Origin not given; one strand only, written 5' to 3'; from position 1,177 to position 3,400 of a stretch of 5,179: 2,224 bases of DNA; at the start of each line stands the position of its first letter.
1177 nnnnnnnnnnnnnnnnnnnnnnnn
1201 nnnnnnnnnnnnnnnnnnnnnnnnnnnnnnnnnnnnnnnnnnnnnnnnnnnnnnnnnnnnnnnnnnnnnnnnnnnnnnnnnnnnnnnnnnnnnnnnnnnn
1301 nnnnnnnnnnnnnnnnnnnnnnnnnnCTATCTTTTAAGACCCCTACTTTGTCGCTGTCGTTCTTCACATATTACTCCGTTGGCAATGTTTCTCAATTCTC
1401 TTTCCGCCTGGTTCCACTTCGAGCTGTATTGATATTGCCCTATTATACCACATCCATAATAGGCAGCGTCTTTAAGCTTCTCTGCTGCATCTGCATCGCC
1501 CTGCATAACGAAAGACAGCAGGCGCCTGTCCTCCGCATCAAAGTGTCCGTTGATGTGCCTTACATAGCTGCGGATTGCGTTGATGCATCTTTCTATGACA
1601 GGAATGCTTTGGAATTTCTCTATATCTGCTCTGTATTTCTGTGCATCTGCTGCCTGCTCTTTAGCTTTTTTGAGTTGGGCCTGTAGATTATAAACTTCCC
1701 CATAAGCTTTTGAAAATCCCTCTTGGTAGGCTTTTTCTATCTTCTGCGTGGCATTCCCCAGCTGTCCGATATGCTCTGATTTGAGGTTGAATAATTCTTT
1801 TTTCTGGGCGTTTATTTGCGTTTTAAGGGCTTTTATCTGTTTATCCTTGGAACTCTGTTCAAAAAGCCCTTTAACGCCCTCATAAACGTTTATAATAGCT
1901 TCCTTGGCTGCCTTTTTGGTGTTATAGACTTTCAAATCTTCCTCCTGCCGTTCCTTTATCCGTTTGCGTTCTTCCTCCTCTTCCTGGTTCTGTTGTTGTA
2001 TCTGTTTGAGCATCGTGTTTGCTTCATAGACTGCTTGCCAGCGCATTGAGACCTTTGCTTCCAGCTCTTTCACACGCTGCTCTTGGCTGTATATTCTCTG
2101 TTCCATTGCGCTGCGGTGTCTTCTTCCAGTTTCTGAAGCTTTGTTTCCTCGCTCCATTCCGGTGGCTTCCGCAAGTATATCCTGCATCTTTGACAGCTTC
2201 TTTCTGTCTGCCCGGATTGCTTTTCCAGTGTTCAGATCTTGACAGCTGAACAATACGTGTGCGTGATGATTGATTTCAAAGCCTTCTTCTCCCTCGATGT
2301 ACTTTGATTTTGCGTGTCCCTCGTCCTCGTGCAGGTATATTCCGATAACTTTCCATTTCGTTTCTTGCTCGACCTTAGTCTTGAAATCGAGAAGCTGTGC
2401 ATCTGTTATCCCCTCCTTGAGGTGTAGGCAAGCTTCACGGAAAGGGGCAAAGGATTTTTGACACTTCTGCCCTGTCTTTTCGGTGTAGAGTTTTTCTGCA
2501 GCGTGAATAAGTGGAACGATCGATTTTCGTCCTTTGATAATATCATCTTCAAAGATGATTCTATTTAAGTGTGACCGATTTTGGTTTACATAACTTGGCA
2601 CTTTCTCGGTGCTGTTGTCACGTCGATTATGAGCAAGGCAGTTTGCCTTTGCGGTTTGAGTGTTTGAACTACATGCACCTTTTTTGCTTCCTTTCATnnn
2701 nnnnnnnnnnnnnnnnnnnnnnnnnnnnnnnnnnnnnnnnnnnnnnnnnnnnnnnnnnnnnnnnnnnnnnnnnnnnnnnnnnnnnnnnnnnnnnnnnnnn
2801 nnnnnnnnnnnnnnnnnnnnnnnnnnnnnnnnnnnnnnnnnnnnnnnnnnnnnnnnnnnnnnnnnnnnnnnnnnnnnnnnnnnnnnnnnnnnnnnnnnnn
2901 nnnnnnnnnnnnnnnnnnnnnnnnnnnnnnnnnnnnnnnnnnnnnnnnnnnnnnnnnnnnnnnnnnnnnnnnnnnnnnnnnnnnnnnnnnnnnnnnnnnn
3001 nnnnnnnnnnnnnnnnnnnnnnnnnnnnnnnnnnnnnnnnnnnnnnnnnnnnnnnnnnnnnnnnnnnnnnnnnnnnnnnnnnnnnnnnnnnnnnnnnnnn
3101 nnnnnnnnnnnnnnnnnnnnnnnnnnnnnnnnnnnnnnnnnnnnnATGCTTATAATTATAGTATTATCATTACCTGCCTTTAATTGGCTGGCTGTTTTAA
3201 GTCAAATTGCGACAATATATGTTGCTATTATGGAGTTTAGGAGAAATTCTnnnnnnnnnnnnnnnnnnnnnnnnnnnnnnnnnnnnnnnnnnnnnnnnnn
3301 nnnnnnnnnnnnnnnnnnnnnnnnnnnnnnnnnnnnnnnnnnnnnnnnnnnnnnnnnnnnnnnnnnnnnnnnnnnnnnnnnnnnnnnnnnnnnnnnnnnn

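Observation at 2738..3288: Two near-identical perfect palindromes bracket a ~520-bp non-coding, GC-rich structured island between mob and rep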

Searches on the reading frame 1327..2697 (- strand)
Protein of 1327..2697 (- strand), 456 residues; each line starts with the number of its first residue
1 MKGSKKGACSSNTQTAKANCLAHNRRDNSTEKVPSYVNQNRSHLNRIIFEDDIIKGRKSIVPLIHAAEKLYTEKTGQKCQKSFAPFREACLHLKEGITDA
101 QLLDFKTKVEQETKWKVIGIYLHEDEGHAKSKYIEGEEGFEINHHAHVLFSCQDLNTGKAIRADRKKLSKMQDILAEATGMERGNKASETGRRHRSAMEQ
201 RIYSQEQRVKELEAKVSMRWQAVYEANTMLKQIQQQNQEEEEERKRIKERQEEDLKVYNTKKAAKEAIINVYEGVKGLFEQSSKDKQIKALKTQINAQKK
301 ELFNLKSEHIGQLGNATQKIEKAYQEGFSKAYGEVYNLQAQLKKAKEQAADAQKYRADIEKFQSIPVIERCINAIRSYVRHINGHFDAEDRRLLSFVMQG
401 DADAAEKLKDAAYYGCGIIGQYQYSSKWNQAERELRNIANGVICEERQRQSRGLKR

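Call 13: search_protein_families(library=pfam, proteins=[window:1327-2697:-], max_evalue=0.1)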
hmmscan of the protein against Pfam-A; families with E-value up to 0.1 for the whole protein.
window:1327-2697:- (456 aa): 2 families
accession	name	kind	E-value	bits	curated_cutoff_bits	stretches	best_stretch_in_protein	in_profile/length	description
PF23991.1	DUF7310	-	0.0077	17.1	40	1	191-216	28-53/83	Coiled-coil region of unknown function (DUF7310)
PF18548.6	MetOD2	-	0.078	13.3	30.6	1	170-217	37-85/88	Metanogen output domain 2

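Call 33: search_protein_families(library=ncbifam, proteins=[window:1327-2697:-], max_evalue=0.01)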
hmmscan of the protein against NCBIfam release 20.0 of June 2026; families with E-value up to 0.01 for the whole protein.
window:1327-2697:- (456 aa): 0 families

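Call 35: search_solved_structures(query=window:1327-2697:-, max_evalue=10, show_alignments=2)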
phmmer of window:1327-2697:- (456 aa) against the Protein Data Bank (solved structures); distinct sequences matched with E-value up to 10: 10.
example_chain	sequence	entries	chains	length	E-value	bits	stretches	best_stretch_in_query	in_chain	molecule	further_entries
3na7_A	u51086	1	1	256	0.073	15.3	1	226-363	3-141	HP0958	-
7ocj_A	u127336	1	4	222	0.15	14.3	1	295-389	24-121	LexA repressor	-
8trg_I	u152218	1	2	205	0.16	14.2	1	295-389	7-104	LexA repressor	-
1jhh_A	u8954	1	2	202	0.17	14.2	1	295-389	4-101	LEXA REPRESSOR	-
7b5g_A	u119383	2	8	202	0.18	14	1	295-389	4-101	LexA repressor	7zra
3jso_A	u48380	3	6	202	0.18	14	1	295-389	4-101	LexA repressor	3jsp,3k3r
1jhf_A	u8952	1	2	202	0.2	13.9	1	295-389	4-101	LEXA REPRESSOR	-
7k3h_A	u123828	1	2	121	0.56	12.4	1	365-425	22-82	Network hallucinated protein 0217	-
8a22_Yd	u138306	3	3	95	1.3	11.2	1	235-308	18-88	mS110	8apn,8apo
1lea_A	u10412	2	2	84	1.4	11.1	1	295-368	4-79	LEXA REPRESSOR DNA BINDING DOMAIN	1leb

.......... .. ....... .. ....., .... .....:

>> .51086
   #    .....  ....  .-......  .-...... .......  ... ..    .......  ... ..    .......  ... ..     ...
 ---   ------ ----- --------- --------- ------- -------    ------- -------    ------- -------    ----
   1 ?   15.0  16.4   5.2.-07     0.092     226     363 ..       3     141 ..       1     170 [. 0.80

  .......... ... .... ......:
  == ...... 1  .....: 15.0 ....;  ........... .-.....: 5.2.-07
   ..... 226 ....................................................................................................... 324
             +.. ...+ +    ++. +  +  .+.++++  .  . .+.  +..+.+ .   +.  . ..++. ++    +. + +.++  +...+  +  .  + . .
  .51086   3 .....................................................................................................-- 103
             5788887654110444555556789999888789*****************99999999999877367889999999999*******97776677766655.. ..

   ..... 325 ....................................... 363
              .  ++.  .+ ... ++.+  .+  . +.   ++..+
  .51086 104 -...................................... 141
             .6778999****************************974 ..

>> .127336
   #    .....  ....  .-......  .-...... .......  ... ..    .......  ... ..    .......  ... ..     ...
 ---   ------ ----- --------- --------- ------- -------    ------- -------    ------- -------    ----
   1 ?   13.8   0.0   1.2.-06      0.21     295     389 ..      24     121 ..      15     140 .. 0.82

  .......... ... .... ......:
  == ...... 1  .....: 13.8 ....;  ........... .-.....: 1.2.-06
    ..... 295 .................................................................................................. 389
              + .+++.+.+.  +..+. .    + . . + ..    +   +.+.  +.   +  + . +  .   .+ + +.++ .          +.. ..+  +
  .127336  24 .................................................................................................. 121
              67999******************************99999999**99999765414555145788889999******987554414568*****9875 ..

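Call 64: search_dna_similar(query=window:1327-2697:-, collection=plasmids, mode=protein, max_rows=40, max_evalue=0.00001)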
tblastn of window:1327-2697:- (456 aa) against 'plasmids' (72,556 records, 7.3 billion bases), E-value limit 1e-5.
Records with a match: 118; places in all: 126; records where one place covers at least 80% of the query: 6.
Best place of each record, by identity: <60% 118.
By first word of the organism name: Bacteroides 60; Parabacteroides 12; Phocaeicola 12; Prevotella 7; uncultured 6; Riemerella 4; Helicobacter 4; Campylobacter 3; Pseudomonas 1; Dysgonomonas 1; and 8 more.
By predicted mobility (MOB-suite, as given by PLSDB): mobilizable 73; non-mobilizable 42; conjugative 3.
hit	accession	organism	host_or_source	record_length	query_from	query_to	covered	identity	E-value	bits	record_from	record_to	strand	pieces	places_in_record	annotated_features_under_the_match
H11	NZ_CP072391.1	Prevotella scopos JCM 17725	Homo sapiens,whole organism,human oral ...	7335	6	456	99%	49.9%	3e-87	298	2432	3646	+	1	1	mobilization protein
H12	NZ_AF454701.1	Prevotella intermedia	-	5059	77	456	83%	53.4%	3e-81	280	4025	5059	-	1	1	none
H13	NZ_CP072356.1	Prevotella melaninogenica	Homo sapiens,whole organism,human oral ...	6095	6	456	99%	38.2%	3e-56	208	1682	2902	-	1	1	mobilization protein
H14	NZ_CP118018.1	Prevotella corporis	Homo sapiens,pure cell culture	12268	9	456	98%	36.2%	2e-54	202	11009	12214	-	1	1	mobilization protein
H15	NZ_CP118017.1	Prevotella corporis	Homo sapiens,pure cell culture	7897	9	456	98%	36.2%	4e-54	202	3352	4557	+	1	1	mobilization protein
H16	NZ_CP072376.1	Prevotella denticola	Homo sapiens,whole organism,human oral ...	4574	6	456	99%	35.5%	2e-52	197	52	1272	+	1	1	none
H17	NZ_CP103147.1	Bacteroides faecis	Homo sapiens,cell culture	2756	7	295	63%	29.6%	7e-15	107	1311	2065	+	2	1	plasmid recombination protein | hypothetical protein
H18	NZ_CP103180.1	Parabacteroides distasonis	Homo sapiens,cell culture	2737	7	297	64%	28.8%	3e-16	89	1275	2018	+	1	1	mobilization protein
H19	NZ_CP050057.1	Pseudomonas aeruginosa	Pure culture,Integrative Microbiology ...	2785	7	297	64%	28.2%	8e-18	94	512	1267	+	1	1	plasmid recombination protein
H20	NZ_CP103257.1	Parabacteroides distasonis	Homo sapiens,cell culture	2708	7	297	64%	28.2%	8e-18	94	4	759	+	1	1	plasmid recombination protein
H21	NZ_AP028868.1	Dysgonomonas capnocytophagoides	Homo sapiens,blood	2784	7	297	64%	28.2%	9e-18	94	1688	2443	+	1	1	none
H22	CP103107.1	Bacteroides thetaiotaomicron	Homo sapiens,cell culture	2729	7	297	64%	28.2%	9e-18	93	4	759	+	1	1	mobilization protein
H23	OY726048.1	Phocaeicola massiliensis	-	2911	7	297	64%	28.2%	1e-17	93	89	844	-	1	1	record has no annotation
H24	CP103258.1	Bacteroides fragilis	Homo sapiens,cell culture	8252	7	297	64%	28.2%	1e-17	93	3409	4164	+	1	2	mobilization protein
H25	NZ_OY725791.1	Parabacteroides distasonis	-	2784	7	297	64%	28.2%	1e-17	93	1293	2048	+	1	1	plasmid recombination protein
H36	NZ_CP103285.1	Bacteroides thetaiotaomicron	Homo sapiens,cell culture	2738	7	297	64%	27.8%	1e-17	93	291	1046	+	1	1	plasmid recombination protein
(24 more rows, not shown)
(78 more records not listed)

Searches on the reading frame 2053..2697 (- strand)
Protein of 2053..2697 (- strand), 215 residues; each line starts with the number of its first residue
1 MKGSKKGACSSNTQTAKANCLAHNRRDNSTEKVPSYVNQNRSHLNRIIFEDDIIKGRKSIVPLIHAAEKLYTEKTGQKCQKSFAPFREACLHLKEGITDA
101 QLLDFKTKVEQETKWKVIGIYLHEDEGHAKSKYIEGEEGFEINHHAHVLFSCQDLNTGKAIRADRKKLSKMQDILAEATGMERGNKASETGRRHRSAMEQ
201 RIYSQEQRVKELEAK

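Call 36: find_homologous_proteins(query=window:2053-2697:-, max_evalue=0.001)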
Query seq(215 aa) (215 aa): 89 proteins with E <= 0.001 among 197 candidates.
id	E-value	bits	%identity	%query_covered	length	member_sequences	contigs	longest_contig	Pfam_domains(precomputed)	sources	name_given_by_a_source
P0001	3.1e-123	427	89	100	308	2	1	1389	-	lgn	-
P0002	3.7e-123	427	89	100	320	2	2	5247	-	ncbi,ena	-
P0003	2.9e-92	326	71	99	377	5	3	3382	-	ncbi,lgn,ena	-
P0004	5.1e-92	325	71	99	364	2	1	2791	-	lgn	-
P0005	6.4e-92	325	71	99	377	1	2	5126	-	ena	-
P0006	1.3e-91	324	70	99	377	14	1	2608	-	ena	-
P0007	2.3e-91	323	70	99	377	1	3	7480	-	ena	-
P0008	2.3e-91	323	70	99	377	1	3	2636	-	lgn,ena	-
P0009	5.0e-91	322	70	99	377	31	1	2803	-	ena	-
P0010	8.0e-91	321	70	99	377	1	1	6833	-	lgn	-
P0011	2.1e-90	320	70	99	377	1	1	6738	-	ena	-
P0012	5.1e-89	315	67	99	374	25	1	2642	-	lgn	-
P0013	1.9e-88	313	67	99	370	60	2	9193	-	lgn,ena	-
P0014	2.6e-88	313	68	98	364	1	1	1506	-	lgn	-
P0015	1.7e-87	310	68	99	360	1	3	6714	-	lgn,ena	-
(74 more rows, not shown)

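Call 38: search_solved_structures(query=A3, max_evalue=10, show_alignments=2)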
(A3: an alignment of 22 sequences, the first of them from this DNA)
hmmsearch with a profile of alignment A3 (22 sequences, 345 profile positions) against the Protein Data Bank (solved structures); distinct sequences matched with E-value up to 10: 59.
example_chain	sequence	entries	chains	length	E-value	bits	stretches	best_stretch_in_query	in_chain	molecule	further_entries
5frg_A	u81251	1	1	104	0.034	16.8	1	197-280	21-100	FORMIN-BINDING PROTEIN 1-LIKE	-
2zqm_A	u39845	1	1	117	0.052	16.2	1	195-286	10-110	Prefoldin beta subunit 1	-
5xg2_A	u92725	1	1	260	0.061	15.9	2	222-333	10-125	Chromosome partition protein Smc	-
4zry_B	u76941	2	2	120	0.093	15.3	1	235-325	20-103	Keratin, type II cytoskeletal 1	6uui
1wpa_A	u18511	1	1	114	0.12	15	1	187-265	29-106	Occludin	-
4lin_A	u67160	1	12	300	0.13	14.9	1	197-311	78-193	Tail needle protein gp26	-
3g7c_A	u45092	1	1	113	0.15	14.7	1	187-265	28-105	Occludin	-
2lxy_A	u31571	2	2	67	0.15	14.6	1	198-261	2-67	2-mercaptophenol-alpha3C | 4-mercaptophenol-alpha3C protein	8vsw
8i3e_A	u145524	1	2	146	0.17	14.5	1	189-314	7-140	ELKS/Rab6-interacting/CAST family member 1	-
2mi7_A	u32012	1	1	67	0.18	14.4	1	198-261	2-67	de novo protein a3Y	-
1lq7_A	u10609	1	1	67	0.19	14.4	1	198-261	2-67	Alpha3W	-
1l8d_A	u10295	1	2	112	0.25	13.9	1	186-267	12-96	DNA double-strand break repair rad50 ATPase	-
7o92_A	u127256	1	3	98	0.31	13.6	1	193-266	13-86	hypothetical protein UY81_C0065G0003 residues 18-54 from Candidatus Giovannonibacteria bac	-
6gao_A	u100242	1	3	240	0.33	13.6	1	189-286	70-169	Outer capsid protein sigma-1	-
2poh_A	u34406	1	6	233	0.34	13.5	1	189-277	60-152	Head completion protein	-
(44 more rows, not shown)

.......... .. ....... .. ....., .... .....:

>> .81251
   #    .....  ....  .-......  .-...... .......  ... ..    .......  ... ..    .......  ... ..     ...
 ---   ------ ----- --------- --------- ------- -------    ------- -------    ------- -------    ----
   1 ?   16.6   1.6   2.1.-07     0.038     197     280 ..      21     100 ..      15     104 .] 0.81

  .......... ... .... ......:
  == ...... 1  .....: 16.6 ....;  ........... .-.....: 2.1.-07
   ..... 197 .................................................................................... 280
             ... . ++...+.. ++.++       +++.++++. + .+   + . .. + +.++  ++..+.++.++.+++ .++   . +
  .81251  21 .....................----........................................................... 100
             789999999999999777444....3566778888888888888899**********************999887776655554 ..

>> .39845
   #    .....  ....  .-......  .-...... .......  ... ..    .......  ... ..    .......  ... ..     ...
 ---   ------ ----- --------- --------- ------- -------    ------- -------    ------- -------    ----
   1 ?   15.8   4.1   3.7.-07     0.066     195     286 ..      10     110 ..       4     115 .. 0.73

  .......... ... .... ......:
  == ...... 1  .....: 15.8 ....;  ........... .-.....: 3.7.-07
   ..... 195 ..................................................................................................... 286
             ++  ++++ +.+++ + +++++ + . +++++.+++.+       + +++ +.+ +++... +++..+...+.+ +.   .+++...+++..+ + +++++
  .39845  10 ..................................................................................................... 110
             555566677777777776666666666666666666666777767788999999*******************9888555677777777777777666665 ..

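Call 43: predict_structure(alignment_id=A3)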
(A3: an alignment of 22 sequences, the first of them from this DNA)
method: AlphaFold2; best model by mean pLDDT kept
length: 215 residues; sequences in the alignment: 22
mean_pLDDT: 87.0   pTM: 0.78
mean pLDDT of the five models: 87.0, 86.6, 85.4, 85.3, 85.1
residues with pLDDT >= 90: 124; 70-90: 68; 50-70: 22; < 50: 1
segments of 3 or more residues with pLDDT < 50: none
pLDDT, mean of each block of 10 residues (from residue 1): 71 88 62 80 91 91 96 95 93 94 97 96 88 81 93 95 91 94 78 65 87 86
secondary structure, 60 per line:
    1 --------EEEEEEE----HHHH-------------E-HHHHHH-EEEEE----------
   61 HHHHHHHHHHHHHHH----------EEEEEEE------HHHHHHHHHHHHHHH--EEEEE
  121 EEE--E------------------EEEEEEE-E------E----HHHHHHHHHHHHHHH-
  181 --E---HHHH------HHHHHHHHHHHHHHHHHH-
elements in order: E9-15 H20-23 H39-44 E46-50 H61-75 E86-92 H99-113 E116-123 E145-151 H165-179 H187-190 H197-214

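Call 47: fold_search(model_id=the predicted structure, library=pdb)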
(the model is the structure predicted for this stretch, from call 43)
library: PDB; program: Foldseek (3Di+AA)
matches with E <= 10: 653; with E <= 0.001: 3
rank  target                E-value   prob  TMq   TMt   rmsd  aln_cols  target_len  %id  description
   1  4lvl_A                6.7e-05  1.00  0.53  0.58   6.4       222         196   18  MobM Relaxase Domain (MOBV; Mob_Pre) bound to plasmid pMV158 oriT DNA (22nt+3'Thiophosphate). Mn-bound crystal structu (released 2014-09-24)
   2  4lvk_A                1.1e-04  1.00  0.51  0.56   6.5       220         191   15  MobM Relaxase Domain (MOBV; Mob_Pre) bound to plasmid pMV158 oriT DNA (22nt+3'Phosphate). Mn-bound crystal structure a (released 2014-09-24)
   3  4lvj_A                6.4e-04  1.00  0.54  0.59   6.4       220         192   17  MobM Relaxase Domain (MOBV; Mob_Pre) bound to plasmid pMV158 oriT DNA (22nt). Mn-bound crystal structure at pH 5.5 (released 2014-09-24)
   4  4lvi_A                1.1e-03  1.00  0.52  0.58   6.6       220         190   15  MobM Relaxase Domain (MOBV; Mob_Pre) bound to plasmid pMV158 oriT DNA (22nt). Mn-bound crystal structure at pH 4.6 (released 2014-09-24)
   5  4ht4_A                3.7e-03  0.98  0.34  0.37   6.1       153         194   14  Molecular Basis of Vancomycin Resistance Transfer in Staphylococcus aureus (released 2013-01-30)
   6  2ns6                  7.8e-03  0.97  0.40  0.45   6.4       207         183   12  Crystal Structure of the Minimal Relaxase Domain of MobA from Plasmid R1162 (released 2007-02-06)
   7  7jsr_B                2.9e-02  0.97  0.30  0.05   4.3        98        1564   18  Crystal structure of the large glutamate dehydrogenase composed of 180 kDa subunits from Mycobacterium smegmatis (released 2021-06-09)
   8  5n2q_A                3.8e-02  0.92  0.45  0.54   6.5       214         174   14  MobM Relaxase Domain (MOBV; Mob_Pre) bound to 26nt pMV158 oriT DNA (released 2017-04-12)
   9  7tm3_4                5.5e-02  0.14  0.17  0.12  18.1       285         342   10  Structure of the rabbit 80S ribosome stalled on a 2-TMD Rhodopsin intermediate in complex with the multipass transloco (released 2022-10-19)
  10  2oiw_C                6.2e-02  0.10  0.15  0.21  13.3       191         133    9  The structure of a predicted thioesterase from Bacillus stearothermophilus (released 2007-02-20)
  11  8q3b_A                8.0e-02  0.20  0.25  0.05  19.3       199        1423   10  The closed state of the ASFV apo-RNA polymerase (released 2024-02-14)
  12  2ej9                  1.1e-01  0.08  0.16  0.15  17.1       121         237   11  Crystal Structure Of Biotin Protein Ligase From Methanococcus jannaschii (released 2008-03-18)
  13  3bjk_F                1.1e-01  0.05  0.11  0.15  15.3       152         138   14  Crystal structure of HI0827, a hexameric broad specificity acyl-coenzyme A thioesterase: The Asp44Ala mutant enzyme (released 2008-02-26)
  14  2o5u_C                1.7e-01  0.07  0.14  0.19  15.2       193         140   10  Crystal structure of the PA5185 protein from Pseudomonas Aeruginosa strain PAO1- orthorhombic form (C222). (released 2007-12-18)
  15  3rkx                  1.8e-01  0.44  0.26  0.20   5.8       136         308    7  Structural characterisation of staphylococcus aureus biotin protein ligase (released 2012-04-18)
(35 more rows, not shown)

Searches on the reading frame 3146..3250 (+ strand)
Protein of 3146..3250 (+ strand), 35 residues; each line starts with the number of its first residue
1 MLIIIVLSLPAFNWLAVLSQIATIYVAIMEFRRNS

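Call 74: find_encoding_contigs(protein=window:3146-3250:+, flank=3000, max_places=6)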
Protein seq(35 aa) (35 aa): 23 contigs read that carry it; 6 places shown.
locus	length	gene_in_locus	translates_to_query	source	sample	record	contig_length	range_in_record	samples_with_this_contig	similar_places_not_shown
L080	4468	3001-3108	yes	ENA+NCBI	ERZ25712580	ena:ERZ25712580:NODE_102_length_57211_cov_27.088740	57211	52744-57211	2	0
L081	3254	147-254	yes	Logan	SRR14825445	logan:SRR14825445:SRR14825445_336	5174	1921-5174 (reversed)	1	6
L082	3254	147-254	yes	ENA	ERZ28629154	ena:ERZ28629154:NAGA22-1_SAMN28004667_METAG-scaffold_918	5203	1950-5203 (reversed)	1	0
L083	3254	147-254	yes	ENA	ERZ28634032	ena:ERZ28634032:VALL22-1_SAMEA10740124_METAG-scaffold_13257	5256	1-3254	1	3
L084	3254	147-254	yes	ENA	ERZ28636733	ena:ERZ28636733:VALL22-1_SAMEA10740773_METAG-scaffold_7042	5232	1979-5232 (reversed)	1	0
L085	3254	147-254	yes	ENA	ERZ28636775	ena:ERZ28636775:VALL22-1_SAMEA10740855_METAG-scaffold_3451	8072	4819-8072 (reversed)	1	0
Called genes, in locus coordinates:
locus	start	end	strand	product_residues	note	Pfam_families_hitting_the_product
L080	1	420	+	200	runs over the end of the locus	PF13568:OMP_b-brl_2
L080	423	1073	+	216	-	-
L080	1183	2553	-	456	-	-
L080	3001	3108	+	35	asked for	-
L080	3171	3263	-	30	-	-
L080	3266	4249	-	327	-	PF01051:Rep3_N (weak)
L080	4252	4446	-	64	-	-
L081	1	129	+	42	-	?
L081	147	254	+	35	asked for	-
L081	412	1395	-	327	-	PF01051:Rep3_N (weak), PF21205:Rep3_C (weak)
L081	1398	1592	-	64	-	-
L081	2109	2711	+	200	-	PF13568:OMP_b-brl_2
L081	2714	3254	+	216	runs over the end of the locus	-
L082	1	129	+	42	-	?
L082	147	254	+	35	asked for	-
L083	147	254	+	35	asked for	-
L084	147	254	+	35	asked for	-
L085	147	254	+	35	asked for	-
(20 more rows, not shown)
